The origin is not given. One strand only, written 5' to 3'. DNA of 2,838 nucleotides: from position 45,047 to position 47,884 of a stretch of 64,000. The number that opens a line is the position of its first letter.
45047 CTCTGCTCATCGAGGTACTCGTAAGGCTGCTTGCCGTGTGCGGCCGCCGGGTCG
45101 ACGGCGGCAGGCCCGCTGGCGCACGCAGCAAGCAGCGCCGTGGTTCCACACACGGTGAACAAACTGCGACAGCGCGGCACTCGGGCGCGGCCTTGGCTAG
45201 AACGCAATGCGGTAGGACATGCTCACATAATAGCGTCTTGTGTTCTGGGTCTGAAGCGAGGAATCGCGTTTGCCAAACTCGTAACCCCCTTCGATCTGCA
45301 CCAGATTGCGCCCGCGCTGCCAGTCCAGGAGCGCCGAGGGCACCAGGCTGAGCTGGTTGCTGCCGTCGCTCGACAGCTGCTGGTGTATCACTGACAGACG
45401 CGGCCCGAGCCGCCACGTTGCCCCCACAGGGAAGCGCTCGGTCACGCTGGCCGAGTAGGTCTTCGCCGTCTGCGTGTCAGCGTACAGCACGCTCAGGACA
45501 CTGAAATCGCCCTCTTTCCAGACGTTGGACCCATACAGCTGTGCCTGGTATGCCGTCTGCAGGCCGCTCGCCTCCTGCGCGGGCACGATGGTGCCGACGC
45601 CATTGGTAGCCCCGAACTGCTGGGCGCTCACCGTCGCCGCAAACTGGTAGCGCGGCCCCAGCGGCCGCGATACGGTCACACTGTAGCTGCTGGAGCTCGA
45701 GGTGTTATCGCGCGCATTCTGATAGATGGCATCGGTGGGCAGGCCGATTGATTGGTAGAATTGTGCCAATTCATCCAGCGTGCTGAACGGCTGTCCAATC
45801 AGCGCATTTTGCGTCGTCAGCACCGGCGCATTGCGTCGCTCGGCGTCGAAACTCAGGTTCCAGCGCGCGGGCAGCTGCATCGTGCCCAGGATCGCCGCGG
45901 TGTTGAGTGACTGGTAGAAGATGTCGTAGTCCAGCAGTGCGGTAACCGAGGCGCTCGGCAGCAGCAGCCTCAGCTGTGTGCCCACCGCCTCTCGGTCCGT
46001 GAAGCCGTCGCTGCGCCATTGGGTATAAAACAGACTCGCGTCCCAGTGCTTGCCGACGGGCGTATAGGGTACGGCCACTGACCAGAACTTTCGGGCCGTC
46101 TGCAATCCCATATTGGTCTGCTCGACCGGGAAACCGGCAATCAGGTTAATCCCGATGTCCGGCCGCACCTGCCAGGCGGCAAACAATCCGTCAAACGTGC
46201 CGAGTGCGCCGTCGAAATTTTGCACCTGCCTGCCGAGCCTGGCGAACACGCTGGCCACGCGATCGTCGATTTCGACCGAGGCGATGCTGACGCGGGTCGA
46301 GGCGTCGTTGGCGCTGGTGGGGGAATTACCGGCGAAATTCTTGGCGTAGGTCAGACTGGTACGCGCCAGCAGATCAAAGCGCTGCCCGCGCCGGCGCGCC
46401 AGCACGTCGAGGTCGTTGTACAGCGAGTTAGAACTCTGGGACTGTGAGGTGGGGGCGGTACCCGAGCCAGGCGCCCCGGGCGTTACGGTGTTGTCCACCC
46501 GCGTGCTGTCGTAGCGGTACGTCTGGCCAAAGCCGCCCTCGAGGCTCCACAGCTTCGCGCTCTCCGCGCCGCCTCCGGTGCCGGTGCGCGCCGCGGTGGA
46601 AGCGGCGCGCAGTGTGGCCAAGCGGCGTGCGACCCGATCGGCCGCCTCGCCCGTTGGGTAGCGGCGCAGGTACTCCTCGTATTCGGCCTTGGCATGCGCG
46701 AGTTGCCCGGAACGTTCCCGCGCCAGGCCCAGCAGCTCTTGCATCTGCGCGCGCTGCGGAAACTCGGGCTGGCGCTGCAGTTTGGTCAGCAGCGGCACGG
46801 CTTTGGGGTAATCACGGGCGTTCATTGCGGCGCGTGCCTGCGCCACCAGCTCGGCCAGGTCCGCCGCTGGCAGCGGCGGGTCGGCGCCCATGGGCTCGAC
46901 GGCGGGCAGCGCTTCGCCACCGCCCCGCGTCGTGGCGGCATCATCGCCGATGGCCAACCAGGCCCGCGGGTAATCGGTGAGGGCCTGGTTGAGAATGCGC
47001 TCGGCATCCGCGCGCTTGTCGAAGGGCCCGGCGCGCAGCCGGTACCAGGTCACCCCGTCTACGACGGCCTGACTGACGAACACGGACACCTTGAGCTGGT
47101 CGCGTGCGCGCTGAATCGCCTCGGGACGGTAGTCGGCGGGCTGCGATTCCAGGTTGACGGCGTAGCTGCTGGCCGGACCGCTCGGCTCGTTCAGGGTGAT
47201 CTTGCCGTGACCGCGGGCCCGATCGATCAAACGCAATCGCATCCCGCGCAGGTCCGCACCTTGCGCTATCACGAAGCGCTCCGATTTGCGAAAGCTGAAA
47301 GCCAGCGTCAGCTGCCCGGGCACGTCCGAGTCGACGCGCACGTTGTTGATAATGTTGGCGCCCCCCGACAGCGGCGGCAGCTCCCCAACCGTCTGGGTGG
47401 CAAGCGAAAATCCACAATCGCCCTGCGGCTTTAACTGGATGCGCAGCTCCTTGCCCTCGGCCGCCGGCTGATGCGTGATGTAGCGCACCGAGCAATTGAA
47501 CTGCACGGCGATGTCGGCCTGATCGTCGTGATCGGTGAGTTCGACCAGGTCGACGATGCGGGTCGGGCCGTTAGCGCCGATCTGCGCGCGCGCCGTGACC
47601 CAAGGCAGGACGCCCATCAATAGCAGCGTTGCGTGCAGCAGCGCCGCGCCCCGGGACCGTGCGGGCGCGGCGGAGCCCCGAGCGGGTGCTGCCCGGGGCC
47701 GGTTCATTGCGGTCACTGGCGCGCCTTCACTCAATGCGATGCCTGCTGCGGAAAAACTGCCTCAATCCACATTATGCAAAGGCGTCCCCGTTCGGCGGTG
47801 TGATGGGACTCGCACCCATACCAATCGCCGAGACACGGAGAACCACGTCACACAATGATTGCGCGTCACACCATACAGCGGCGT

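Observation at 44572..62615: Candidate undescribed trans-envelope electron-transfer system: NOX-like di-haem membrane protein, 21-haem relay, ~75-haem giant cytochrome and SPOR/TPR barrel, with its own CcmI and a divergent Fe-S flavoprotein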

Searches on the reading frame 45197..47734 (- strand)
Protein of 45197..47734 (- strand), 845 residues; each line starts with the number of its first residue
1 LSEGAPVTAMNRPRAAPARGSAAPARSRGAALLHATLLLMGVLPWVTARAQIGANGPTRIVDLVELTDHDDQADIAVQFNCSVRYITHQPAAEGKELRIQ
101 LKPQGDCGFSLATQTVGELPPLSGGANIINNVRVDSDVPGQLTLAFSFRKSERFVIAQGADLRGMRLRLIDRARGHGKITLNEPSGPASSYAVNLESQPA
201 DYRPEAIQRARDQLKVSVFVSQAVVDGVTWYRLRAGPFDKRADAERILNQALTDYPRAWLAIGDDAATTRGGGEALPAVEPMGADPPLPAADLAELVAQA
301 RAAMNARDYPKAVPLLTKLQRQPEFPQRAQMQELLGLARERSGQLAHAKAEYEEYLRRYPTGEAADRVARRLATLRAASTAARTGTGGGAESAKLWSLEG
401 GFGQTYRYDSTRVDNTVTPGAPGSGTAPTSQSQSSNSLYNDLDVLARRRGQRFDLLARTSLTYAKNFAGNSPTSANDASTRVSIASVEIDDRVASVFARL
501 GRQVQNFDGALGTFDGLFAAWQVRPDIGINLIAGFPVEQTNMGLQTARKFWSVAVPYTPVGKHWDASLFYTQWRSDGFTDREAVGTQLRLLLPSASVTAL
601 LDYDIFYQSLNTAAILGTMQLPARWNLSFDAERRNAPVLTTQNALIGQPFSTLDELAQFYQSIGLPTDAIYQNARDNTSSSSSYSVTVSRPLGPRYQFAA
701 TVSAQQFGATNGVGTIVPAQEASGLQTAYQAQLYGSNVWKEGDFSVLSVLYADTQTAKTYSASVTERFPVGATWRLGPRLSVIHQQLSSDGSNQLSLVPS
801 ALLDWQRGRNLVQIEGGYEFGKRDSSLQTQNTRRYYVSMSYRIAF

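Call 4: search_protein_families(library=pfam, proteins=[window:45197-47734:-], max_evalue=0.01)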
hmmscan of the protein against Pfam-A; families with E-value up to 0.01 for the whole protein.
window:45197-47734:- (845 aa): 6 families
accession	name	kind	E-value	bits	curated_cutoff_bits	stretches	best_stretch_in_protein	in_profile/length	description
PF05036.18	SPOR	-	5.1e-07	30.4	21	1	204-251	15-64/76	SPOR domain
PF13432.12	TPR_16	-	4.5e-06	27.4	32.7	1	298-362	2-64/65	Tetratricopeptide repeat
PF13428.12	TPR_14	-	0.0011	19.8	23.5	0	332-364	4-36/44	Tetratricopeptide repeat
PF13371.12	TPR_9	-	0.0016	18.9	35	1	325-373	25-73/73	Tetratricopeptide repeat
PF13174.12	TPR_6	-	0.0056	17.7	26.3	0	335-361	6-32/33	Tetratricopeptide repeat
PF13525.12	YfiO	-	0.0093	16.2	25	0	293-368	5-81/203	Outer membrane lipoprotein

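Call 5: search_protein_families(library=ncbifam, proteins=[window:45197-47734:-], max_evalue=0.01)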
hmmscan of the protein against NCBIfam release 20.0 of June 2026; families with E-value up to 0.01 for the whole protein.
window:45197-47734:- (845 aa): 1 family
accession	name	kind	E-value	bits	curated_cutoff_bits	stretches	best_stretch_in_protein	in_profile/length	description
TIGR03302.1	OM_YfiO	subfamily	3e-07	30.2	81.4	1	290-370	30-111/239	outer membrane protein assembly factor BamD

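Call 67: find_homologous_proteins(query=window:45197-47734:-, max_evalue=1e-10)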
Query window:45197-47734:- (845 aa): 1251 proteins with E <= 1e-10 among 8000 candidates; the best 120 are listed.
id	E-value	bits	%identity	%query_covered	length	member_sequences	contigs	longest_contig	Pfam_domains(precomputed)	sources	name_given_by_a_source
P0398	0.0e+0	1799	100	95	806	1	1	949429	PF05036.19,PF13432.13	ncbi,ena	-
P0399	0.0e+0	1645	88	97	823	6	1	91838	PF13432.13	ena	-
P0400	0.0e+0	1644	86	100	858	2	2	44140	PF05036.19,PF13432.13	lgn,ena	-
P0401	0.0e+0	1632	89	96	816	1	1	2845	PF05036.19,PF13432.13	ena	-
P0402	0.0e+0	1622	88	96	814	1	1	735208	PF13432.13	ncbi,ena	-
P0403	0.0e+0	1583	85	97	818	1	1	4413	PF13432.13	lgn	-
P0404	0.0e+0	1577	85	96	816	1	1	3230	PF05036.19,PF13432.13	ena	-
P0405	0.0e+0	1472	80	94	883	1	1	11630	PF13432.13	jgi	jgi:tetratricopeptide (TPR) repeat protein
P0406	0.0e+0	1461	79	96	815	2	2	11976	-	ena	-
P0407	0.0e+0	1434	84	90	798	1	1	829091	PF05036.19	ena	-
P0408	0.0e+0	1416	76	96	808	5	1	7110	PF05036.19,PF13432.13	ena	-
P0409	0.0e+0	1411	77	93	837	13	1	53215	PF05036.19,PF13432.13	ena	-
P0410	0.0e+0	1411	76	93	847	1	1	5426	PF05036.19,PF13432.13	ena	-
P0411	0.0e+0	1374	74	94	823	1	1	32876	PF05036.19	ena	-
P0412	0.0e+0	1364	74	93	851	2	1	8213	PF05036.19,PF13432.13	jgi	jgi:tetratricopeptide (TPR) repeat protein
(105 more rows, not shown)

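Call 69: find_encoding_contigs(protein=P0398, flank=1000, max_places=1)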
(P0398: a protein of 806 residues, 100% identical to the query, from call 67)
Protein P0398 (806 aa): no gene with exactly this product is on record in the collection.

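Call 83: predict_structure(alignment_id=A4)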
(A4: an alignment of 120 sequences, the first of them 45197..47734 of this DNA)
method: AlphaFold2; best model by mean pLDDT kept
length: 845 residues; sequences in the alignment: 120
mean_pLDDT: 79.5   pTM: 0.63
mean pLDDT of the five models: 79.5, 79.5, 78.6, 77.6, 77.4
residues with pLDDT >= 90: 264; 70-90: 431; 50-70: 58; < 50: 92
segments of 3 or more residues with pLDDT < 50: 1-34, 37-57, 174-187, 265-273, 381-393
pLDDT, mean of each block of 10 residues (from residue 1): 28 32 37 48 36 46 78 82 82 83 78 75 78 83 89 78 82 43 44 88 90 91 65 88 89 88 49 62 85 93 94 92 89 92 86 88 82 73 38 68 87 80 66 84 86 87 76 63 88 91 77 87 93 86 82 93 92 91 92 86 93 89 87 87 88 90 91 90 91 85 90 78 89 76 79 91 88 86 91 91 85 90 86 90 85
secondary structure, 60 per line:
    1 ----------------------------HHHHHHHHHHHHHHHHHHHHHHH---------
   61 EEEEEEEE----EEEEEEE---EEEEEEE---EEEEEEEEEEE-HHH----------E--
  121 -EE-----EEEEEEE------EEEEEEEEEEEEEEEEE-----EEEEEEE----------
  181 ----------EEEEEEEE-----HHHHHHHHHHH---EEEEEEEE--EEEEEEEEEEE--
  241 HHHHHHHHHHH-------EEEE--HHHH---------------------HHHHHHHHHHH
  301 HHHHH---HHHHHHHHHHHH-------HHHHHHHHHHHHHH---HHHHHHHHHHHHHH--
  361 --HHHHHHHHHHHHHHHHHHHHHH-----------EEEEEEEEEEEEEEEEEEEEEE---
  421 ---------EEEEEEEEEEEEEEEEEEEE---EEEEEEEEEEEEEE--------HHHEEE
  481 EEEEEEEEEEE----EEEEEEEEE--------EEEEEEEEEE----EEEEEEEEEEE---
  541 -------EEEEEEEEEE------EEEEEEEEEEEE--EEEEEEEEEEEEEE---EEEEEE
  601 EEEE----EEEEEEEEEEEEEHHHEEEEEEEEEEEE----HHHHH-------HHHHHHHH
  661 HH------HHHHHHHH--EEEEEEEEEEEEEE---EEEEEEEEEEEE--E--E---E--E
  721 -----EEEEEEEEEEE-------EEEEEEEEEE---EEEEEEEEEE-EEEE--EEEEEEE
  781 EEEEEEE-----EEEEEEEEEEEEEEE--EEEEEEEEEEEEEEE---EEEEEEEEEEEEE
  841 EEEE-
elements in order (helices of 4 or more, strands of 3 or more residues): H29-51 E61-68 E73-79 E83-89 E93-103 E129-135 E142-158 E164-170 E191-198 H204-214 E218-225 E228-238 H241-251 E259-262 H265-268 H290-305 H309-320 H328-341 H345-358 H363-384 E396-417 E430-449 E453-466 E478-491 E496-504 E513-522 E527-537 E548-557 E564-575 E578-591 E595-604 E609-621 E625-636 H641-645 H653-662 H669-676 E679-692 E696-707 E726-736 E744-753 E757-766 E768-771 E774-787 E793-807 E810-824 E828-844

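Call 86: fold_search(model_id=the predicted structure, library=pdb)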
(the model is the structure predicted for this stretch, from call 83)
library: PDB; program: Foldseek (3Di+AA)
matches with E <= 10: 1179; with E <= 0.001: 281
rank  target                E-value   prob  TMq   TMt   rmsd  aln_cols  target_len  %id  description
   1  3rfz_B                9.2e-12  1.00  0.21  0.22  20.7       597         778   12  Crystal structure of the FimD usher bound to its cognate FimC:FimH substrate (released 2011-06-01)
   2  9fy9_D                9.7e-12  1.00  0.27  0.32  13.4       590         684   10  Cryo-EM structure of the type 1 chaperone-usher pilus FimD-tip complex (FimDHGFC) - Conformer 1 (released 2025-06-04)
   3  3rfz_E                1.2e-10  1.00  0.21  0.23  18.1       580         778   12  Crystal structure of the FimD usher bound to its cognate FimC:FimH substrate (released 2011-06-01)
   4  9fw9_D                3.4e-10  1.00  0.21  0.25  19.8       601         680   11  Cryo-EM structure of the type 1 pilus assembly platform as part of the FimA-bound chaperone-usher pilus complex (FimDH (released 2025-06-04)
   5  3ohn_A                9.3e-10  1.00  0.23  0.36  14.0       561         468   13  Crystal structure of the FimD translocation domain (released 2011-06-01)
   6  3ohn_B                2.9e-09  1.00  0.23  0.36  15.6       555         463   11  Crystal structure of the FimD translocation domain (released 2011-06-01)
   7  5ldv                  5.9e-09  1.00  0.24  0.41  13.0       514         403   11  Crystal Structures of MOMP from Campylobacter jejuni (released 2016-10-26)
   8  9fxs_D                7.6e-09  1.00  0.22  0.27  16.9       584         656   12  Cryo-EM structure of the type 1 pilus complex including pilus rod and FimI-bound assembly platform after incorporation (released 2025-06-04)
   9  5ldt_A                9.8e-09  1.00  0.24  0.41  12.9       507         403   11  Crystal Structures of MOMP from Campylobacter jejuni (released 2016-10-26)
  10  3pgr                  2.1e-08  1.00  0.18  0.36  18.4       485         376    9  Asp348Arg mutant of EcFadL (released 2011-05-25)
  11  2vqi_A                4.4e-08  1.00  0.24  0.37  11.5       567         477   10  Structure of the P pilus usher (PapC) translocation pore (released 2008-05-27)
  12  4xnl                  5.7e-08  1.00  0.20  0.33  13.6       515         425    8  X-ray structure of AlgE2 (released 2015-06-03)
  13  2vqi_B                6.0e-08  1.00  0.24  0.36  13.8       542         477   10  Structure of the P pilus usher (PapC) translocation pore (released 2008-05-27)
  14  7lhg_C                8.9e-08  1.00  0.25  0.27  14.3       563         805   12  Cryo-EM structure of E. coli P pilus tip assembly intermediate PapC-PapD-PapK-PapG in the first conformation (released 2021-08-11)
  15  2r88_A                8.9e-08  1.00  0.17  0.35  17.3       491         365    8  Crystal structure of the long-chain fatty acid transporter FadL mutant delta S3 kink (released 2008-09-23)
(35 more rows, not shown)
